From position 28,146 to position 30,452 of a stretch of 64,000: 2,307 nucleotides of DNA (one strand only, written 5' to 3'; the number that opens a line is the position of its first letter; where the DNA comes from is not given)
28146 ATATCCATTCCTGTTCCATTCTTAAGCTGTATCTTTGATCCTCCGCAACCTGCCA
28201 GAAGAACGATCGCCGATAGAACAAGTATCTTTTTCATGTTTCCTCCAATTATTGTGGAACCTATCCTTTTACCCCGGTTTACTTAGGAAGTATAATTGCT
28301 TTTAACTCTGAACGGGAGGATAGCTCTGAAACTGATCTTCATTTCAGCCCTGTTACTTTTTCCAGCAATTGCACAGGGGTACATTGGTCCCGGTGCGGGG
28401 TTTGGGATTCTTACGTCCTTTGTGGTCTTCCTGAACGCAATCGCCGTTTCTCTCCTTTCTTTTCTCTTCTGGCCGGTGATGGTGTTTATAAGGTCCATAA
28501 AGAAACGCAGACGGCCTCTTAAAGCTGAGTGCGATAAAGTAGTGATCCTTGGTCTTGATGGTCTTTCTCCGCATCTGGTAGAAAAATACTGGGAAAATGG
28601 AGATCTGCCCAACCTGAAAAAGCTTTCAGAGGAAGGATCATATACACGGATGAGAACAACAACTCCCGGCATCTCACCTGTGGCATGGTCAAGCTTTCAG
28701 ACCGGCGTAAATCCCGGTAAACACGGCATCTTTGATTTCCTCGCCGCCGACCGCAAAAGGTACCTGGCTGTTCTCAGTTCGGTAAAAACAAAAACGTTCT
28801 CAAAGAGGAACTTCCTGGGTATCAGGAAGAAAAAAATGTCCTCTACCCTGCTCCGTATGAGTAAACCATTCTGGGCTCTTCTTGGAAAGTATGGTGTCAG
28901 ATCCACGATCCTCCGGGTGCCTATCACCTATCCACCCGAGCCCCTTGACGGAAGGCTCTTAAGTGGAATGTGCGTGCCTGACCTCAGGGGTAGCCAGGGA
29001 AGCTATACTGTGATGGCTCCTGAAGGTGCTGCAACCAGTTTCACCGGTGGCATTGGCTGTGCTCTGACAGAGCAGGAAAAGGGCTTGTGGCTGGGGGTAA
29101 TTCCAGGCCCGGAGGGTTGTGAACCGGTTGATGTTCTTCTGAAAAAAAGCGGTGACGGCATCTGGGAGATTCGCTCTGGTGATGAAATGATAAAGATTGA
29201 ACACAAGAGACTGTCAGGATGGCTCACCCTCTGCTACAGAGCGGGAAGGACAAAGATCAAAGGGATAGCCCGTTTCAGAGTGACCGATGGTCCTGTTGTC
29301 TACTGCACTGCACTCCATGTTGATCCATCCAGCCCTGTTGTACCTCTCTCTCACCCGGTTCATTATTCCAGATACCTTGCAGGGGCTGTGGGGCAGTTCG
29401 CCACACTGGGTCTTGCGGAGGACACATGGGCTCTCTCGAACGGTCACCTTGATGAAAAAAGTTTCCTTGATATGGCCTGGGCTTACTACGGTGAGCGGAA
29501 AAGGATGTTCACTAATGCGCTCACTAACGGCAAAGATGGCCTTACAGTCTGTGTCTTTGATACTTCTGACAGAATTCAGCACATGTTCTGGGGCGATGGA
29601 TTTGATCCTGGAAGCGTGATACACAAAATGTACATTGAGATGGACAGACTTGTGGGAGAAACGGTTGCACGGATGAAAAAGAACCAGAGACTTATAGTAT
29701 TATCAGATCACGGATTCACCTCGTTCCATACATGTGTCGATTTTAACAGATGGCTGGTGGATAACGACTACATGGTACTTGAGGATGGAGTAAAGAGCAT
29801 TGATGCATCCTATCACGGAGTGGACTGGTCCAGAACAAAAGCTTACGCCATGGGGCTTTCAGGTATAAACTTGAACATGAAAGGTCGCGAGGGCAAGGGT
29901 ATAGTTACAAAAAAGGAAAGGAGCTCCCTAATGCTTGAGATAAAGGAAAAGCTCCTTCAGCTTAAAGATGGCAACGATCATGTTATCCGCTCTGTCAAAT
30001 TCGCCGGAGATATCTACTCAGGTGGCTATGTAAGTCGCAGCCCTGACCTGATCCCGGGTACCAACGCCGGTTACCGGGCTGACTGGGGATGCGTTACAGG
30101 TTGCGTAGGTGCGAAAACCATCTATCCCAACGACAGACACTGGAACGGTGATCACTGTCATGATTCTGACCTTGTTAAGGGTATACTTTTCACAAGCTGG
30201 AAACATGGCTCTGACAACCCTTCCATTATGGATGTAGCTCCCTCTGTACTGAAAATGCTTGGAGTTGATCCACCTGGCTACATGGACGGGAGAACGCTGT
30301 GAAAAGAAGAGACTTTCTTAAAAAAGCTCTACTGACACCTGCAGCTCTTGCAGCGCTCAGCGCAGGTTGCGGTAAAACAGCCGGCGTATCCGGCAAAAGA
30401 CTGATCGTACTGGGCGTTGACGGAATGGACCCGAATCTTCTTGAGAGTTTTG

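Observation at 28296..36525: Nine-gene translationally coupled envelope operon: two AP-superfamily paralogues, orphan membrane protein, RHH, ABC-2 exporter, His-rich lipoprotein, TPR-like protein, cNMP-binding protein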

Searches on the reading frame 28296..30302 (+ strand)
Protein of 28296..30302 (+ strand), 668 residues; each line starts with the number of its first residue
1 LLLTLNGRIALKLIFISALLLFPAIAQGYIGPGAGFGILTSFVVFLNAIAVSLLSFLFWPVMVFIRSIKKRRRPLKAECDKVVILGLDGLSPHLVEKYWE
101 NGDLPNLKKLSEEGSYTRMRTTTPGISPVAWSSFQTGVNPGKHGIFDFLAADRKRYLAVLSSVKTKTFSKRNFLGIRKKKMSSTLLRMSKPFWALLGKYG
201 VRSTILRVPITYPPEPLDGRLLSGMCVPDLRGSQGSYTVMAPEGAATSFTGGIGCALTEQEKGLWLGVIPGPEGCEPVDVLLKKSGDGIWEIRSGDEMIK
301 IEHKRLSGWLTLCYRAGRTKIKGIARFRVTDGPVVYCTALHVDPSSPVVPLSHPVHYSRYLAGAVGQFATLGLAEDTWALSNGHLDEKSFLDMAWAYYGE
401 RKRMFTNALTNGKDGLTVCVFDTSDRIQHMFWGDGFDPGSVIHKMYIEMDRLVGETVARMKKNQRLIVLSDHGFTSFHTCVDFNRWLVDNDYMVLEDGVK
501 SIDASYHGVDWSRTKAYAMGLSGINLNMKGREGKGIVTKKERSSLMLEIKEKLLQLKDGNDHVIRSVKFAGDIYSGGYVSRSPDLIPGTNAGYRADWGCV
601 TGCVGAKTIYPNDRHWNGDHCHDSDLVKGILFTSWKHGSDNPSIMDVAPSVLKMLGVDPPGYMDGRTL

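Call 4: search_protein_families(library=pfam, proteins=[window:28296-30302:+], max_evalue=0.01)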
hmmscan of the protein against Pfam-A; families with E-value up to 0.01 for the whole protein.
window:28296-30302:+ (668 aa): 1 family
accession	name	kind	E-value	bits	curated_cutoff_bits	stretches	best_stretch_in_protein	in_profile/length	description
PF01663.27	Phosphodiest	-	6.3e-36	125.1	23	2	82-216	1-117/342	Type I phosphodiesterase / nucleotide pyrophosphatase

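Call 5: search_protein_families(library=ncbifam, proteins=[window:28296-30302:+], max_evalue=0.1)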
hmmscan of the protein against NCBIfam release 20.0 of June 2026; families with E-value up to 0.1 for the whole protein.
window:28296-30302:+ (668 aa): 1 family
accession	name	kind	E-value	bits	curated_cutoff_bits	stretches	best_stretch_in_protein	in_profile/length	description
TIGR02335.1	hydr_PhnA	equivalog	0.00026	20.2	407.55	1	80-148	13-81/408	phosphonoacetate hydrolase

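Call 19: search_solved_structures(query=window:28296-30299:+, max_evalue=0.01)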
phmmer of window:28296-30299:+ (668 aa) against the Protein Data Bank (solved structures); distinct sequences matched with E-value up to 0.01: 0.

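Call 46: find_related_loci(query=A5, collection=genome_contigs, flank=9000)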
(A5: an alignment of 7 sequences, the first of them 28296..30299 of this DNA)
Query A5 (668 aa) in genome_contigs; peptide patterns used: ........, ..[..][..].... (x = any residue, [..] = any of these).
599 stretches matched a pattern (row limit reached: there are more); 589 encode a relative of the query (tblastn E <= 1e-3); the best 80 are kept; 80 distinct loci.
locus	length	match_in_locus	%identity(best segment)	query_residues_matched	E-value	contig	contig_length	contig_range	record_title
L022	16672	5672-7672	82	2-668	0e+0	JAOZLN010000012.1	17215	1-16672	MAG: Candidatus Sabulitectum sp. isolate GMC10.metabat2.20 NODE_1970_length_17215_cov_4.932692, whole genome shotgun seq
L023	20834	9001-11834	81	5-668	0e+0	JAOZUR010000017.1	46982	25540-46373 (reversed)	MAG: Candidatus Sabulitectum sp. isolate GMC8.metabat2.149 GMC8_254_length_46982_cov_38.475398, whole genome shotgun seq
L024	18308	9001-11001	77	2-668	0e+0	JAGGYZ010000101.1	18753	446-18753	MAG: Candidatus Fermentibacteraceae bacterium isolate AUK191 PB_MBMC_145_c_000000000049, whole genome shotgun sequence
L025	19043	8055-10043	73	6-668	0e+0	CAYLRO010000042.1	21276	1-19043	MAG TPA_asm: uncultured bacterium isolate binchicken_co42_38 genome assembly, contig: NODE_3089_length_21276_cov_11.4455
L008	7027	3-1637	83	124-668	0e+0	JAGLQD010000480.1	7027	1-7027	MAG: Candidatus Sabulitectum sp. isolate RS_8_35 ROV157_8.bin.35.fa_480, whole genome shotgun sequence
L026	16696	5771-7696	62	26-668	0e+0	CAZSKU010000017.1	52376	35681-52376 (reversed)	MAG TPA_asm: uncultured bacterium isolate binchicken_co7_179 genome assembly, contig: NODE_1122_length_52376_cov_43.8966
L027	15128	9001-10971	60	9-668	0e+0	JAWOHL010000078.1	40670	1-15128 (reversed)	MAG: Candidatus Fermentibacteraceae bacterium isolate CWP4-2.bin.62 k191_4357960, whole genome shotgun sequence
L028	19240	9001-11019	54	6-668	0e+0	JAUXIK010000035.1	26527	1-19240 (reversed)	MAG: Candidatus Aegiribacteria sp. isolate CSMAG_2979 CSMAG_2979_k119_1172888_length_26527_cov_10.0000, whole genome sho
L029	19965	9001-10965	57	26-668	0e+0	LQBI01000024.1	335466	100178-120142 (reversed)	MAG: Candidatus Aegiribacteria sp. MLS_C scaffold_3, whole genome shotgun sequence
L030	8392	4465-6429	56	26-668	0e+0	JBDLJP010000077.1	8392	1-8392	MAG: Candidatus Fermentibacteria bacterium isolate MAG102 MAG102_77, whole genome shotgun sequence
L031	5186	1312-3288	56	22-668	0e+0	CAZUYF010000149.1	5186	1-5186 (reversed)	MAG TPA_asm: uncultured bacterium isolate SRP155585_co1_159 genome assembly, contig: NODE_12903_length_5186_cov_8.724030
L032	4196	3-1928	56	39-668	0e+0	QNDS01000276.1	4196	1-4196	MAG: Candidatus Fermentibacteria bacterium isolate B22_G4 B22_Guay4_scaffold_35899, whole genome shotgun sequence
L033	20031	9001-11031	55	2-668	0e+0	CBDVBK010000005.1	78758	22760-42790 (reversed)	MAG TPA_asm: uncultured bacterium isolate SRR22302358_concoct_47 genome assembly, contig: ERZ25746585.22, whole genome s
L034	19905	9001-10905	48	26-668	0e+0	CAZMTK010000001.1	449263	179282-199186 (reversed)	MAG TPA_asm: uncultured bacterium isolate binchicken_co27_46 genome assembly, contig: NODE_15_length_449263_cov_52.91864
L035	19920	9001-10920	47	25-668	0e+0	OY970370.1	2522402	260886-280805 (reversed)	MAG: Candidatus Fermentibacteria bacterium isolate MFD00905.bin.1.36 genome assembly, chromosome: 1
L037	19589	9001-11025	43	23-666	1e-172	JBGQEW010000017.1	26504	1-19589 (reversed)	MAG: Terriglobia bacterium isolate OBJ2_061818_090_68 k141_695385_length_26504_cov_19.9315, whole genome shotgun sequenc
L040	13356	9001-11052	42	11-668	3e-169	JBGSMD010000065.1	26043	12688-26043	MAG: Bdellovibrionota bacterium isolate JTS-AC222 k141_3409720, whole genome shotgun sequence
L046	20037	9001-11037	42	18-666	1e-164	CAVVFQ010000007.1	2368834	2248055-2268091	MAG: uncultured Acidobacteriaceae bacterium isolate MFD01716.bin.1.115 genome assembly, contig: contig_8864, whole genom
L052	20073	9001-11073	41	5-666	4e-164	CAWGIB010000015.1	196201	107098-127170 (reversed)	MAG: uncultured Acidobacteriaceae bacterium isolate MFD09671.bin.1.185 genome assembly, contig: contig_45298, whole geno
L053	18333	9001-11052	41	9-668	5e-164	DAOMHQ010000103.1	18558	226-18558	MAG TPA_asm: bacterium isolate AMR_MDS_4946 NODE_2941_length_18558_cov_7.798087, whole genome shotgun sequence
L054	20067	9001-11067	42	7-667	3e-164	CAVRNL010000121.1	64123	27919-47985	MAG: uncultured Acidobacteriaceae bacterium isolate MFD01223.bin.2.77 genome assembly, contig: contig_8927, whole genome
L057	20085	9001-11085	42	3-668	2e-163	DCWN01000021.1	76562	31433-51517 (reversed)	MAG TPA_asm: Acidobacteria bacterium UBA2161 UBA2161_contig_7490, whole genome shotgun sequence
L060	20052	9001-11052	41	13-666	1e-162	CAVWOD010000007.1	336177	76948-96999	MAG: uncultured Acidobacteriota bacterium isolate MFD09286.bin.2.15 genome assembly, contig: contig_30631, whole genome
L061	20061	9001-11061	41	13-668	6e-163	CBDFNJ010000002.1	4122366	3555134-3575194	MAG: Candidatus Marinacidobacterales bacterium isolate b83d0dcc-da93-416a-ac20-8b57dddb6799 genome assembly, contig: con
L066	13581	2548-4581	42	18-666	2e-162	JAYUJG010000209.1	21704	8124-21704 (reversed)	MAG: Acidobacteriaceae bacterium isolate GFS_895 GFS_895_208, whole genome shotgun sequence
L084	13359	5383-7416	42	28-668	6e-160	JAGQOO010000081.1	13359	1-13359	MAG: Phycisphaerales bacterium isolate HKST-UBA16 NODE_81_length_13359_cov_3.632360, whole genome shotgun sequence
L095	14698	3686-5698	43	15-668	9e-159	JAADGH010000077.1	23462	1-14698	MAG: Planctomycetota bacterium isolate M_MetaBat.109 contig-127_2838, whole genome shotgun sequence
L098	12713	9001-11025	40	23-668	2e-158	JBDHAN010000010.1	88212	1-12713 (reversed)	MAG: Gemmatimonadota bacterium isolate M3-44_Bin_252 M3-44_Bin_252_scaffold_2099, whole genome shotgun sequence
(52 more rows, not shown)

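Call 52: search_protein_families(library=pfam, proteins=[L098:1273-3858:+, L054:45-3722:+, L057:6791-8890:+, L046:12407-13468:-, L054:13152-14660:+, L057:2420-3220:-, L061:7172-8248:+, L052:14255-14749:+, L066:4747-5685:-, L084:980-3358:+], max_evalue=0.001)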
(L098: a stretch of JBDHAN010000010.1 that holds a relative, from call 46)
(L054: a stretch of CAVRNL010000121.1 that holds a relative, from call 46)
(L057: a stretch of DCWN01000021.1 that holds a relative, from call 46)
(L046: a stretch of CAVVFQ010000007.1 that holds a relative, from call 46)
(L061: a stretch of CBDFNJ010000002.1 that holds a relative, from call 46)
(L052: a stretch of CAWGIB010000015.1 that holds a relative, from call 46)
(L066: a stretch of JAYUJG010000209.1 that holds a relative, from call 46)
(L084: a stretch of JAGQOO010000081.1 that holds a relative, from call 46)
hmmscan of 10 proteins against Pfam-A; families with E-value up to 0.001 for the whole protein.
L098:1273-3858:+ (862 aa): 3 families
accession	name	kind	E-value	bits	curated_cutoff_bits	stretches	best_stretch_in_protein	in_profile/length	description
PF00884.28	Sulfatase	-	4.2e-34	118.7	25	1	389-715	1-300/301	Sulfatase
PF01663.27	Phosphodiest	-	1.2e-07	32.1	23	0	613-667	185-239/342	Type I phosphodiesterase / nucleotide pyrophosphatase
PF16347.10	SGSH_C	-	1e-06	29.4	29.3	1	672-734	11-71/154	N-sulphoglucosamine sulphohydrolase, C-terminal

L054:45-3722:+ (1226 aa): 4 families
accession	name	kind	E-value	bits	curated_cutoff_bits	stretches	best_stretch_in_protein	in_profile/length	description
PF25183.1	OMP_b-brl_4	-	1.7e-158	530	30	1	245-1147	1-821/838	Outer membrane beta barrel domain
PF13620.12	CarboxypepD_reg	-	3.2e-22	79.1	32.3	1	38-118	1-82/82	Carboxypeptidase regulatory-like domain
PF13715.12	CarbopepD_reg_2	-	2.3e-08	34.4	32.2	1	39-117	1-76/88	CarboxypepD_reg-like domain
PF17210.9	SdrD_B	-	1.6e-05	25.5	29.7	1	45-98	18-71/112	SdrD B-like domain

L057:6791-8890:+ (700 aa): 5 families
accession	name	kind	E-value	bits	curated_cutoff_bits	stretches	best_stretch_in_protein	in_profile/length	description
PF00009.33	GTP_EFTU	-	2.5e-43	148.3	26.5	1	112-295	3-176/188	Elongation factor Tu GTP binding domain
PF22594.2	GTP-eEF1A_C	-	6e-11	43.1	27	1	424-519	3-100/101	GTP-eEF1A C-terminal domain-like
PF03144.31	GTP_EFTU_D2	-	1.4e-06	29.1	30.3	1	345-398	2-59/73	Elongation factor Tu domain 2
PF01583.26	APS_kinase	-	1.7e-06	28.6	21.1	1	561-638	4-81/152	Adenylylsulphate kinase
PF01926.29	MMR_HSR1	-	0.00042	20.9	21.9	0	171-233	28-96/113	50S ribosome-binding GTPase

L046:12407-13468:- (354 aa): 1 family
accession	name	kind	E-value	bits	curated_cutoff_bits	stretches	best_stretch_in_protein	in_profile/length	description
PF06181.16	Urate_ox_N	-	3e-10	40.4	26.9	1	161-351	60-242/295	Urate oxidase N-terminal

L054:13152-14660:+ (503 aa): 8 families
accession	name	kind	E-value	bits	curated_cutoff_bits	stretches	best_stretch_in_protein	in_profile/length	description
PF13167.11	GTP-bdg_N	-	4.7e-34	117.3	25.4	1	110-198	1-89/89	GTP-binding GTPase N-terminal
PF16360.10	GTP-bdg_M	-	7e-30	103.9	29.5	1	200-278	1-79/79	GTP-binding GTPase Middle Region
PF01926.29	MMR_HSR1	-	9.6e-21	74.5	21.9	1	285-404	1-113/113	50S ribosome-binding GTPase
PF16897.10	MMR_HSR1_Xtn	-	1.1e-05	25.7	35.2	1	376-440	34-100/106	C-terminal region of MMR_HSR1 domain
PF00005.33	ABC_tran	-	3.1e-05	25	25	1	285-401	13-102/137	ABC transporter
PF00350.29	Dynamin_N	-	5.7e-05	23.6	27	0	286-321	1-36/168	Dynamin family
PF00009.33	GTP_EFTU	-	6.1e-05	23.1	26.5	0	379-444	105-186/188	Elongation factor Tu GTP binding domain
PF02421.24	FeoB_N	-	0.00015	21.8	27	1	285-310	2-27/156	Ferrous iron transport protein B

L057:2420-3220:- (267 aa): 2 families
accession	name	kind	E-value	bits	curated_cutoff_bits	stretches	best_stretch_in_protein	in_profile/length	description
PF13469.12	Sulfotransfer_3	-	1.3e-12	48.9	27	1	131-246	96-211/216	Sulfotransferase family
PF00685.33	Sulfotransfer_1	-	3.3e-07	30.4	22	1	81-259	4-194/255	Sulfotransferase domain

L061:7172-8248:+ (359 aa): 1 family
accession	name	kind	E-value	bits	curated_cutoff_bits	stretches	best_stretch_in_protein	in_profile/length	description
PF00459.30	Inositol_P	-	1.4e-49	169.5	27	1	112-354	16-265/271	Inositol monophosphatase family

L052:14255-14749:+ (165 aa): 1 family
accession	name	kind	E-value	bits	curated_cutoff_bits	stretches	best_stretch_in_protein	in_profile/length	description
PF17209.9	Hfq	-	2e-27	95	27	1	77-138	1-62/64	Hfq protein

L066:4747-5685:- (313 aa): 0 families

L084:980-3358:+ (793 aa): 22 families
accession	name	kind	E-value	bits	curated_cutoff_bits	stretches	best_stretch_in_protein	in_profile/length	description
PF00005.33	ABC_tran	-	1.2e-55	188.3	25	2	173-345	1-137/137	ABC transporter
PF13304.12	AAA_21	-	3.8e-16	60.5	27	0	555-661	180-304/304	AAA domain, putative AbiEii toxin, Type IV TA system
PF12848.13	ABC_tran_Xtn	-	8.3e-16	58.3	25.9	1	384-464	1-77/85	ABC transporter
PF13476.12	AAA_23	-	2.6e-09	38.4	27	0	174-203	11-39/201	AAA domain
PF16326.10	ABC_tran_CTD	-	2.6e-09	37.6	32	1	732-787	10-65/69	ABC transporter C-terminal domain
PF02463.25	SMC_N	-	4.7e-09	36.4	40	0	185-387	26-212/220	RecF/RecN/SMC N terminal domain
PF13555.12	AAA_29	-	1.9e-08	34.3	27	1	500-537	13-50/61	P-loop containing region of AAA domain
PF13191.12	AAA_16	-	3.8e-08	34.5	32.6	1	501-645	15-158/167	AAA ATPase domain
PF25199.1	nSTAND_NTPase5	-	3.1e-05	24.3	34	0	184-281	42-123/145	Novel STAND NTPase 5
PF13479.12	AAA_24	-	3.7e-05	24.1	27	0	510-529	3-22/195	AAA domain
PF19993.5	DO-GTPase2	-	4.7e-05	23.6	27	0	185-200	2-17/226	Double-GTPase 2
PF13401.12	AAA_22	-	7.5e-05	23.5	27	0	514-536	10-32/130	AAA domain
PF03193.22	RsgA_GTPase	-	9.6e-05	22.7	30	0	498-541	96-138/174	RsgA GTPase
PF13521.12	AAA_28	-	0.00012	22.8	27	0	511-529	1-19/164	AAA domain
PF03308.22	MeaB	-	0.00015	21.3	23.1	0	482-530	6-54/273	Methylmalonyl Co-A mutase-associated GTPase MeaB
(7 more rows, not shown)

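Call 56: search_solved_structures(query=A5, max_evalue=0.01)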
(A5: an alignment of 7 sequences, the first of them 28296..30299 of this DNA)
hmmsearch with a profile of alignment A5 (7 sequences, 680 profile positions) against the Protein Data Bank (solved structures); distinct sequences matched with E-value up to 0.01: 4.
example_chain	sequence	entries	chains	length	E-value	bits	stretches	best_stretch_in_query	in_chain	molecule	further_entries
3t02_A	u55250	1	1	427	0.00046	21.8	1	71-134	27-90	phosphonoacetate hydrolase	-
3szy_A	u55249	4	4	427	0.00051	21.7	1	71-134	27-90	phosphonoacetate hydrolase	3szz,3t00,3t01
5ven_A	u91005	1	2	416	0.0024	19.4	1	420-506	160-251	Ectonucleotide pyrophosphatase/phosphodiesterase family member 5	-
5veo_A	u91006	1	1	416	0.0025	19.4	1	420-506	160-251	Ectonucleotide pyrophosphatase/phosphodiesterase family member 5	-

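Call 96: search_protein_families(library=padloc, proteins=[window:28296-30302:+], max_evalue=0.001)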
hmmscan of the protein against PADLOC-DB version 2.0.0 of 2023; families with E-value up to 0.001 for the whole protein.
window:28296-30302:+ (668 aa): 0 families
